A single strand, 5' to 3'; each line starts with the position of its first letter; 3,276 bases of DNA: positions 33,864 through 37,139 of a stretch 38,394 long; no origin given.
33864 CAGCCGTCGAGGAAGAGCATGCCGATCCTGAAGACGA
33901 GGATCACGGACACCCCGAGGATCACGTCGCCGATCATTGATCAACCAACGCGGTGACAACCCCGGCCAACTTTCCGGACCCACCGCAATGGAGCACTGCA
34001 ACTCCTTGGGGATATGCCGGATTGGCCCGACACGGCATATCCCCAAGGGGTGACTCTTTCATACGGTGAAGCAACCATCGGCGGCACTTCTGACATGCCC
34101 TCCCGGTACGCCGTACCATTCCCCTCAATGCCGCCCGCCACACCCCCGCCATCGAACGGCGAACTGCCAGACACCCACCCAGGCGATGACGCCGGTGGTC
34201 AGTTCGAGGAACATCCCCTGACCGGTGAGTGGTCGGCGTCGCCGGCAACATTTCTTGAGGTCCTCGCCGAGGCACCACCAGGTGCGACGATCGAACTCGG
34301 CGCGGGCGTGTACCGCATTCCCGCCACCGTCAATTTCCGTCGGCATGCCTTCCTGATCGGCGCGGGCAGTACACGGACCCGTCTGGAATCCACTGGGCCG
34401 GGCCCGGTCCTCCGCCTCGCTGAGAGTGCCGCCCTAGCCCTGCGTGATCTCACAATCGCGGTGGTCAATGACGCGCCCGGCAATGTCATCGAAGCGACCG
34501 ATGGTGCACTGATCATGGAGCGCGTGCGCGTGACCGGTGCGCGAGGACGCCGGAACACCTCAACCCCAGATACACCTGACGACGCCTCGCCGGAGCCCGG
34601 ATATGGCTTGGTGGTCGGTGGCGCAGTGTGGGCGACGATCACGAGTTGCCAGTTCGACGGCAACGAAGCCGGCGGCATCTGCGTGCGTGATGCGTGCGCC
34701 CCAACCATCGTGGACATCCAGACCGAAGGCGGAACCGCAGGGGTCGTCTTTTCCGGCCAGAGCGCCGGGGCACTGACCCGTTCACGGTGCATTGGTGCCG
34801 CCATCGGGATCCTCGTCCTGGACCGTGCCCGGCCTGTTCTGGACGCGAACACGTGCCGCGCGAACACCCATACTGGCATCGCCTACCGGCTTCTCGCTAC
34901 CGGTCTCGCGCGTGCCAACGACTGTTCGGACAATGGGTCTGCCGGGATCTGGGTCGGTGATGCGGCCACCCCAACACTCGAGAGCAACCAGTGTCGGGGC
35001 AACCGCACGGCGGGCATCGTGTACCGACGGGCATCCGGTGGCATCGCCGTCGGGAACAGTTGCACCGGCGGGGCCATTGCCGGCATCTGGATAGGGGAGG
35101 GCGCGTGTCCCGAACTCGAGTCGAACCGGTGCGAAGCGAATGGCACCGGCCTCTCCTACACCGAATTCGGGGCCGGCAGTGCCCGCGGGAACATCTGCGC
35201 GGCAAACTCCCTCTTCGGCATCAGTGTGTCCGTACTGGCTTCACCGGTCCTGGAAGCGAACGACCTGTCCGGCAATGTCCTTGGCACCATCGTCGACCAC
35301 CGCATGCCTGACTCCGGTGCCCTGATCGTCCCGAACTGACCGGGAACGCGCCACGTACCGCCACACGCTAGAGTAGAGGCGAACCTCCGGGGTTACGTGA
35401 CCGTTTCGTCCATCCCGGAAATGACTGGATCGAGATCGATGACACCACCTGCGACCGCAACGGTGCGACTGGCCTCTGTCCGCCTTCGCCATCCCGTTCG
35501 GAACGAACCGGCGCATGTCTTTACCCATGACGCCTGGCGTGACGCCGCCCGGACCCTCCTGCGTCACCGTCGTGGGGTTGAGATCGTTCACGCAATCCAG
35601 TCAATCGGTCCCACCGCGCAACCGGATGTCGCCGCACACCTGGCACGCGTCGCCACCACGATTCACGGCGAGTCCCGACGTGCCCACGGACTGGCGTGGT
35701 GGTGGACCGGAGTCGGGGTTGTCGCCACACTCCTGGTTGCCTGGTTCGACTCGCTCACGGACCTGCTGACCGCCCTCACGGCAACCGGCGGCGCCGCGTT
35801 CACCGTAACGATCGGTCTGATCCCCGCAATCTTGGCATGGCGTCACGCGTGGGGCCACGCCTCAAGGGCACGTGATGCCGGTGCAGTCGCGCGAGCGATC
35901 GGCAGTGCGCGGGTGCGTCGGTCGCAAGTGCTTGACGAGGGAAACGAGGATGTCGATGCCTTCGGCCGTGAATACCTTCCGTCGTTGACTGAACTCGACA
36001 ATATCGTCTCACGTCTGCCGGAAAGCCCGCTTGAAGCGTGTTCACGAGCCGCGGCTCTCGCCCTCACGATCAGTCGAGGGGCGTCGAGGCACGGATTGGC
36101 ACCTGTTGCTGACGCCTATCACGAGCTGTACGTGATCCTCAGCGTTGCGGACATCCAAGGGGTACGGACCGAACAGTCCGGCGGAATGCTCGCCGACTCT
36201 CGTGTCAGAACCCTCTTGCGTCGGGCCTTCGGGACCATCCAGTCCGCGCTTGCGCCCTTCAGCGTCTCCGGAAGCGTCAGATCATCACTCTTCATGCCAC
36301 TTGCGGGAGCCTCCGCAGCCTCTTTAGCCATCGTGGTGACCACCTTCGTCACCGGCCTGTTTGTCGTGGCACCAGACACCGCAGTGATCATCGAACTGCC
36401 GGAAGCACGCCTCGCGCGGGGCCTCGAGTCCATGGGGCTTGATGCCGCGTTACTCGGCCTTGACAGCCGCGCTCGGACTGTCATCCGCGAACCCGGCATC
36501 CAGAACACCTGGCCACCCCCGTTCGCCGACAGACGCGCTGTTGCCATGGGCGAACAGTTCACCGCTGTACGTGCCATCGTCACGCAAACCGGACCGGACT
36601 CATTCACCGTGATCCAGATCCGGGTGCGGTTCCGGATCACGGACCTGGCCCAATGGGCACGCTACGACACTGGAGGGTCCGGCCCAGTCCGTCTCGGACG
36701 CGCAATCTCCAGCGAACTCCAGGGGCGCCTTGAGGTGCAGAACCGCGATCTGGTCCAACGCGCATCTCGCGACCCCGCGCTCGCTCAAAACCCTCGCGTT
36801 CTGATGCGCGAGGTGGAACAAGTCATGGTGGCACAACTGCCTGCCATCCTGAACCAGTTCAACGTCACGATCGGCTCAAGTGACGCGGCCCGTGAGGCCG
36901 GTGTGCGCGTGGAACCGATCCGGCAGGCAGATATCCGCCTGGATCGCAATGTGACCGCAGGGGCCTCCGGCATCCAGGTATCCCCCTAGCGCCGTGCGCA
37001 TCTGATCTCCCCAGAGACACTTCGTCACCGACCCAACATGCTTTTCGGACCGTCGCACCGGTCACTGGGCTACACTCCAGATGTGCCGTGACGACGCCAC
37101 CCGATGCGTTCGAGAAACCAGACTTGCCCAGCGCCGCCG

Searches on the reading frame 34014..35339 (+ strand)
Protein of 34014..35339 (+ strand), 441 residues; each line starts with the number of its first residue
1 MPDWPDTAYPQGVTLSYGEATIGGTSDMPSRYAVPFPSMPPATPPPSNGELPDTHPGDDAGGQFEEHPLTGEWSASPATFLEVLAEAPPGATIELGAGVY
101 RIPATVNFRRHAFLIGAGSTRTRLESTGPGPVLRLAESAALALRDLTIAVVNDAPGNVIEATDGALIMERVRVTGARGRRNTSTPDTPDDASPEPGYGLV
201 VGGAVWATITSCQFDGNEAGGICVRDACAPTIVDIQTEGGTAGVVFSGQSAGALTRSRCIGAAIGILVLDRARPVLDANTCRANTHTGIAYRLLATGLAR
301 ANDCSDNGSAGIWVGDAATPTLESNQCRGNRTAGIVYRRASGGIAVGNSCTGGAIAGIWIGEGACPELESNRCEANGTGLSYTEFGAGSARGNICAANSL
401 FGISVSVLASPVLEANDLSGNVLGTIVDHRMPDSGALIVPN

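Call 19: search_protein_families(library=pfam, proteins=[window:34014-35339:+], max_evalue=0.01)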
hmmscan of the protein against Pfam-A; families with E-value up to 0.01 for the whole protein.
window:34014-35339:+ (441 aa): 2 families
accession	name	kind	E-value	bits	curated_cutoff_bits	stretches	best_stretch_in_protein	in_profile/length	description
PF13229.12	Beta_helix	-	7.6e-25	87.8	25.9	2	198-371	2-156/158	Right handed beta helix region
PF05048.19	NosD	-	7.4e-12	45.6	23.6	1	300-383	74-156/212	Periplasmic copper-binding protein (NosD)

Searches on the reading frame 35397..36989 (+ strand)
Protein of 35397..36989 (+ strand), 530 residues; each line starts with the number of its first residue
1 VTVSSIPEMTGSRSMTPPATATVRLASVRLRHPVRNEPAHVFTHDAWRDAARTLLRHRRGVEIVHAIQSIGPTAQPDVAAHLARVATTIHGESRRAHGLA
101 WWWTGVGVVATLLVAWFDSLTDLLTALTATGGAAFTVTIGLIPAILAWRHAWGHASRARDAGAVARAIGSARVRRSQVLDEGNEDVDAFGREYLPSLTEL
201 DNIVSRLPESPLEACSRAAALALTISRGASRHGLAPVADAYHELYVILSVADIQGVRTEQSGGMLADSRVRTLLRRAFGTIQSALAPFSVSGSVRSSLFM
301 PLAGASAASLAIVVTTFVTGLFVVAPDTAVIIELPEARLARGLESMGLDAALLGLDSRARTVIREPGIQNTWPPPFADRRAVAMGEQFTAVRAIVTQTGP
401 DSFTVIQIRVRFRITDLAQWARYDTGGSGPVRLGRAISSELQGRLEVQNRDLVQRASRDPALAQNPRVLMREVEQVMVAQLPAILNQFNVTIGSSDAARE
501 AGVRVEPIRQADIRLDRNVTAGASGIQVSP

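Call 19: search_protein_families(library=pfam, proteins=[window:35397-36989:+], max_evalue=0.01)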
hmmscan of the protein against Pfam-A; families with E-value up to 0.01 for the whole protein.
window:35397-36989:+ (530 aa): 0 families

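Call 29: find_encoding_contigs(protein=window:35397-36989:+, flank=10000, max_places=6)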
Protein window:35397-36989:+ (530 aa): no gene with exactly this product is on record in the collection.
